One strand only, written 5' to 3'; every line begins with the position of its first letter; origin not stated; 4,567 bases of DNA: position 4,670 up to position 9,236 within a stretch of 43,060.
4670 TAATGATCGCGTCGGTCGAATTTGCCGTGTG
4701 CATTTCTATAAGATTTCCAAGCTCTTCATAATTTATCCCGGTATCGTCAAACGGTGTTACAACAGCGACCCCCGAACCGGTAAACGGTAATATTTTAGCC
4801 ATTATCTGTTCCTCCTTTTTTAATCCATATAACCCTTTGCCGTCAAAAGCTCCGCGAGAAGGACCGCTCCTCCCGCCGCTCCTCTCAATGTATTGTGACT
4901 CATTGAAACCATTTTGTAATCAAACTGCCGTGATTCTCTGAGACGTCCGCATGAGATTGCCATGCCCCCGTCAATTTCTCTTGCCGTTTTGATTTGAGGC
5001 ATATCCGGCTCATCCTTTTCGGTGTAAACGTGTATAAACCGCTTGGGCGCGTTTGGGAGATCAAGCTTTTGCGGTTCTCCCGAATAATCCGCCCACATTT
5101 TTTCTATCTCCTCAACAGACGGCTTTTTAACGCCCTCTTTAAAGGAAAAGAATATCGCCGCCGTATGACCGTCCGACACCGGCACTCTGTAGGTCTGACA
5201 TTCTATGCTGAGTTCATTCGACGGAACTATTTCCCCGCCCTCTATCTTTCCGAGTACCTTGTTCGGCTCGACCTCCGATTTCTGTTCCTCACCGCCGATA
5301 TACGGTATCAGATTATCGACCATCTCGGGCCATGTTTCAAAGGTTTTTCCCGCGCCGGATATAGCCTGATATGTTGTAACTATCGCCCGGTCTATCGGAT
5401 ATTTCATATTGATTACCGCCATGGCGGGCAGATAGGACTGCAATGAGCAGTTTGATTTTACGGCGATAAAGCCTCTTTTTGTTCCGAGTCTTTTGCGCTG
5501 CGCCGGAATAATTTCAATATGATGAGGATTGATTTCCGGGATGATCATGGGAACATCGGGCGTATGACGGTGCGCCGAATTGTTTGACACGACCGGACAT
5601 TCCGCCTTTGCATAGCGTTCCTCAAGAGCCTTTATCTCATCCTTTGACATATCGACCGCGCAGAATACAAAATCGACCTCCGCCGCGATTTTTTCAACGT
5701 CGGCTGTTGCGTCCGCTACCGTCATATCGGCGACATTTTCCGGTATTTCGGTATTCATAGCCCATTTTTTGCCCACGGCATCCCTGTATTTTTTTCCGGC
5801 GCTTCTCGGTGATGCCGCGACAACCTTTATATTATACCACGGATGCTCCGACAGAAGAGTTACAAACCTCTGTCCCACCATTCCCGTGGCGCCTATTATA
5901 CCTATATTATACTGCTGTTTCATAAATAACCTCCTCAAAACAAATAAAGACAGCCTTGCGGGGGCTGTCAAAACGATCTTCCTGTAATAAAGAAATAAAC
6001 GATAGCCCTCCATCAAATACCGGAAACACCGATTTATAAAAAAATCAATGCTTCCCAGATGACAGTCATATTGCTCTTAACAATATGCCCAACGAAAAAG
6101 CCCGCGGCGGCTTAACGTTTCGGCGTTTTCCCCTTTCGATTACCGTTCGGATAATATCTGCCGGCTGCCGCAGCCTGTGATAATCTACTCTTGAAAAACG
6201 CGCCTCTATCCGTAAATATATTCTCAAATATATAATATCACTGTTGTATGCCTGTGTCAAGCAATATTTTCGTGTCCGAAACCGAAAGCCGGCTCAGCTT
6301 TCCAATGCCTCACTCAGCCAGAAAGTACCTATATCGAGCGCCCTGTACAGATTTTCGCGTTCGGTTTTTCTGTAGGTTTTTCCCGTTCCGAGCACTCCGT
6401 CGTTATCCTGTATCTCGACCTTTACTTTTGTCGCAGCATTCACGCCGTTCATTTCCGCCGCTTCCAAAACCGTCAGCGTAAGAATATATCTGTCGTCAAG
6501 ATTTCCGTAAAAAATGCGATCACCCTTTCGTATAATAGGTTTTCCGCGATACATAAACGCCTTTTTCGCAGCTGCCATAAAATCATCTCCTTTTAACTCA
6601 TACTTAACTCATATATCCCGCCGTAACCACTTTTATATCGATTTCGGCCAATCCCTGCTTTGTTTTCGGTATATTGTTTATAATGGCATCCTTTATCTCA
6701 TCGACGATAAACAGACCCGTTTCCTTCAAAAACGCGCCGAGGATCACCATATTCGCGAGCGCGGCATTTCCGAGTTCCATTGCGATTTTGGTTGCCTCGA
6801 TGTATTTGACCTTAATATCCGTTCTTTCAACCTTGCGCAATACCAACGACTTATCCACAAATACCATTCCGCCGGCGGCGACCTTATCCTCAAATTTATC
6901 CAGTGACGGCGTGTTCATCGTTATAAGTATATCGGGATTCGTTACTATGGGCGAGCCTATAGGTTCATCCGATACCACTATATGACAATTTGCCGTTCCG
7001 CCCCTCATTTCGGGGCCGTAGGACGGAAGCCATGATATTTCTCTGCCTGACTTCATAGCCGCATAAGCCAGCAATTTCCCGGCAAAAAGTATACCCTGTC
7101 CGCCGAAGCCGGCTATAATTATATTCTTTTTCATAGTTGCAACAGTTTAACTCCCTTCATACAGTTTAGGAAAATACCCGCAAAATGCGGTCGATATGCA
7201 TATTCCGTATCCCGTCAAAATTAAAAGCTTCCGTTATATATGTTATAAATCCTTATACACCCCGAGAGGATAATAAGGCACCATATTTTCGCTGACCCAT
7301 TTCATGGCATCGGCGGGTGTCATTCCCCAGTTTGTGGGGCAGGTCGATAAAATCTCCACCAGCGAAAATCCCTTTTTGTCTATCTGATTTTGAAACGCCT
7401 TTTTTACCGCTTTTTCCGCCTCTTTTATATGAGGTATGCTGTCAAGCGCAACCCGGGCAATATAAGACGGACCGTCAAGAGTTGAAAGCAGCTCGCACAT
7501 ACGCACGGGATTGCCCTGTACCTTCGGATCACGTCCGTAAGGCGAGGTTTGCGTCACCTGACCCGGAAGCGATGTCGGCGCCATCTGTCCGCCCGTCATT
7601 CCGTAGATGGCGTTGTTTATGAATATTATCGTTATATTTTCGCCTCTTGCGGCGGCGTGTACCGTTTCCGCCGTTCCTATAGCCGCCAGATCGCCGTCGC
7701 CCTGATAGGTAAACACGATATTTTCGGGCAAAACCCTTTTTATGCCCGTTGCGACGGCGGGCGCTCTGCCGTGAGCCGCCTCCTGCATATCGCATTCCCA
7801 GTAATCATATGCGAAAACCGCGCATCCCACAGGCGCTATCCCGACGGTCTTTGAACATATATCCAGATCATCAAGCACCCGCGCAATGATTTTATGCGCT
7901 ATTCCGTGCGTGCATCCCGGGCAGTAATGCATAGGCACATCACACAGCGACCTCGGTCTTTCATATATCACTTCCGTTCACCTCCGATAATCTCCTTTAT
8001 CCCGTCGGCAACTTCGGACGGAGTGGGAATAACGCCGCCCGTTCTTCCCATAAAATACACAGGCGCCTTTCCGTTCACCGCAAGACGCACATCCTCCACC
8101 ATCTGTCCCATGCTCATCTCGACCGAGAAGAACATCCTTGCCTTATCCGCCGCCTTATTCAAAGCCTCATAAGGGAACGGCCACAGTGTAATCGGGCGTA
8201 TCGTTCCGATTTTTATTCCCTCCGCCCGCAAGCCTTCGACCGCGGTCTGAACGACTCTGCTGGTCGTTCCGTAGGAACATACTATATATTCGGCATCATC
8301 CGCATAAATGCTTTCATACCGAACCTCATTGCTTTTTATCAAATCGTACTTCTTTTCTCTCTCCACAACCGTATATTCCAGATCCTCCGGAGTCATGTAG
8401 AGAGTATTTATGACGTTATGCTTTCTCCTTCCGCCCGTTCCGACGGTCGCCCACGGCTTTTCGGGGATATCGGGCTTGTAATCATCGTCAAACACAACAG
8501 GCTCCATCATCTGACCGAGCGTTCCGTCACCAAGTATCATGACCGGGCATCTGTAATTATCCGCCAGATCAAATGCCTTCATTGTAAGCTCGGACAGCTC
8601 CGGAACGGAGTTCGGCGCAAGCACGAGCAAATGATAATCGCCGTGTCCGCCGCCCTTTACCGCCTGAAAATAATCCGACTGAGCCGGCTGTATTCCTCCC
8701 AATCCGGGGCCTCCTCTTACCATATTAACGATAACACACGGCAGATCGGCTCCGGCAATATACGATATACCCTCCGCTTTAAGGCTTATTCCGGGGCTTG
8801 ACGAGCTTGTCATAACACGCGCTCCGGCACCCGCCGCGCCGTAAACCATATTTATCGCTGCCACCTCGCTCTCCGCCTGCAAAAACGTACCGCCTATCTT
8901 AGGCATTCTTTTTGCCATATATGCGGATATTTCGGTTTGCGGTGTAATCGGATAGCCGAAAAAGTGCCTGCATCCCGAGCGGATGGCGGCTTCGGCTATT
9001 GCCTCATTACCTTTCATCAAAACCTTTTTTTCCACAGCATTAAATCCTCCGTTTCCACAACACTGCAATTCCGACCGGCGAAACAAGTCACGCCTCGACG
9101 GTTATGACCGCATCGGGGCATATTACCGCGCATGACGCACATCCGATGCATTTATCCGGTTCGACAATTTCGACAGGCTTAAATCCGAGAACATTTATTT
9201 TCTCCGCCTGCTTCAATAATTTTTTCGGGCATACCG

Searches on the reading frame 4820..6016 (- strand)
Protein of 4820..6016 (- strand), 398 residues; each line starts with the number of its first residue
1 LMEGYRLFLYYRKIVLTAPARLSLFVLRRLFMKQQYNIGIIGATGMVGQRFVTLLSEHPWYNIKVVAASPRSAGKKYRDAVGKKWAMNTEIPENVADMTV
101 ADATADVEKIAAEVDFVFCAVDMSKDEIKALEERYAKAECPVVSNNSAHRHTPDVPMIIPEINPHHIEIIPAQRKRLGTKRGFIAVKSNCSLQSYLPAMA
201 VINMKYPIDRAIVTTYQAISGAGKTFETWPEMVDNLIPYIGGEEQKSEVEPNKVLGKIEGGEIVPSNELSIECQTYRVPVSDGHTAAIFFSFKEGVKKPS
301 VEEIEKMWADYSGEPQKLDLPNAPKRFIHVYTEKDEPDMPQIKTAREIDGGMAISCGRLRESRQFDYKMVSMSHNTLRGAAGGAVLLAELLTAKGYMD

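Call 47: search_protein_families(library=pfam, proteins=[window:4820-6016:-], max_evalue=0.00001)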
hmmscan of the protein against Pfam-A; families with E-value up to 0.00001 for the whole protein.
window:4820-6016:- (398 aa): 2 families
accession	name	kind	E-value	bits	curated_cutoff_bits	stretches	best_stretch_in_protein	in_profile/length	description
PF01118.30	Semialdhyde_dh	-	3.3e-30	105.4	26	1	37-168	1-119/121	Semialdehyde dehydrogenase, NAD binding domain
PF02774.23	Semialdhyde_dhC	-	6.7e-24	85.5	26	1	206-377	9-183/184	Semialdehyde dehydrogenase, dimerisation domain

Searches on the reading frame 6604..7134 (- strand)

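Call 47: search_protein_families(library=pfam, proteins=[window:6604-7134:-], max_evalue=0.00001)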
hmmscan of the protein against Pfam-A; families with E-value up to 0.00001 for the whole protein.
window:6604-7134:- (176 aa): 1 family
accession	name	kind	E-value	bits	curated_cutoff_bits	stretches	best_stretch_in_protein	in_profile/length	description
PF01558.24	POR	-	1.4e-38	133.2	27.4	1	11-174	1-172/173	Pyruvate ferredoxin/flavodoxin oxidoreductase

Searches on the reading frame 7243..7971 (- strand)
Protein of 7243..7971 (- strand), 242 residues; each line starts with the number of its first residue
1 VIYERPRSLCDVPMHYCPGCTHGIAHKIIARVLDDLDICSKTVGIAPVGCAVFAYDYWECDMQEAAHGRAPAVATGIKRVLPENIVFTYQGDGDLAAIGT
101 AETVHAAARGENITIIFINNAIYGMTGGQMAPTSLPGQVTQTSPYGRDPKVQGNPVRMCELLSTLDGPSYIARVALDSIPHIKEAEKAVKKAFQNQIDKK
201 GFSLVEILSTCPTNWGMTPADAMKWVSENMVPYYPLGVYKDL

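Call 47: search_protein_families(library=pfam, proteins=[window:7243-7971:-], max_evalue=0.00001)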
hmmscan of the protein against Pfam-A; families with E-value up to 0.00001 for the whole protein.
window:7243-7971:- (242 aa): 1 family
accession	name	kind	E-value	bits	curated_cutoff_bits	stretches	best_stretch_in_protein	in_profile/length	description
PF02775.26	TPP_enzyme_C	-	3.2e-21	76.1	21.9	1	65-207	28-151/151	Thiamine pyrophosphate enzyme, C-terminal TPP binding domain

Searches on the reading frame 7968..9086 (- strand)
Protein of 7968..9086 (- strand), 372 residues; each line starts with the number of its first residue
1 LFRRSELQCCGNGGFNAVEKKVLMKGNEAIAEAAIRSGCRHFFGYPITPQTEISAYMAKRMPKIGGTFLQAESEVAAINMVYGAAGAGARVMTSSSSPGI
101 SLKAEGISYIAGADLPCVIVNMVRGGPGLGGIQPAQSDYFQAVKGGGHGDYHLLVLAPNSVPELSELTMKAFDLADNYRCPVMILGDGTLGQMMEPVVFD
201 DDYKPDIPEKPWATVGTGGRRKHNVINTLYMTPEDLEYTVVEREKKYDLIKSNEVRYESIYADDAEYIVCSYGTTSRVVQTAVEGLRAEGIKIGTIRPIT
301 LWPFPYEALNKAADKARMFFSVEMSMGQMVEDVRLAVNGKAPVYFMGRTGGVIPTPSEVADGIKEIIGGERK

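Call 47: search_protein_families(library=pfam, proteins=[window:7968-9086:-], max_evalue=0.00001)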
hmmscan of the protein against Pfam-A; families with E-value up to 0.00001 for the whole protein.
window:7968-9086:- (372 aa): 2 families
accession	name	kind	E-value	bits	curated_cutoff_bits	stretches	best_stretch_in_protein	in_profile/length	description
PF01855.24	POR_N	-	1.5e-47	162.7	27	1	32-202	1-170/231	Pyruvate flavodoxin/ferredoxin oxidoreductase, thiamine diP-bdg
PF17147.9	PFOR_II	-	1e-24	87.3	27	1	265-359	1-102/102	Pyruvate:ferredoxin oxidoreductase core domain II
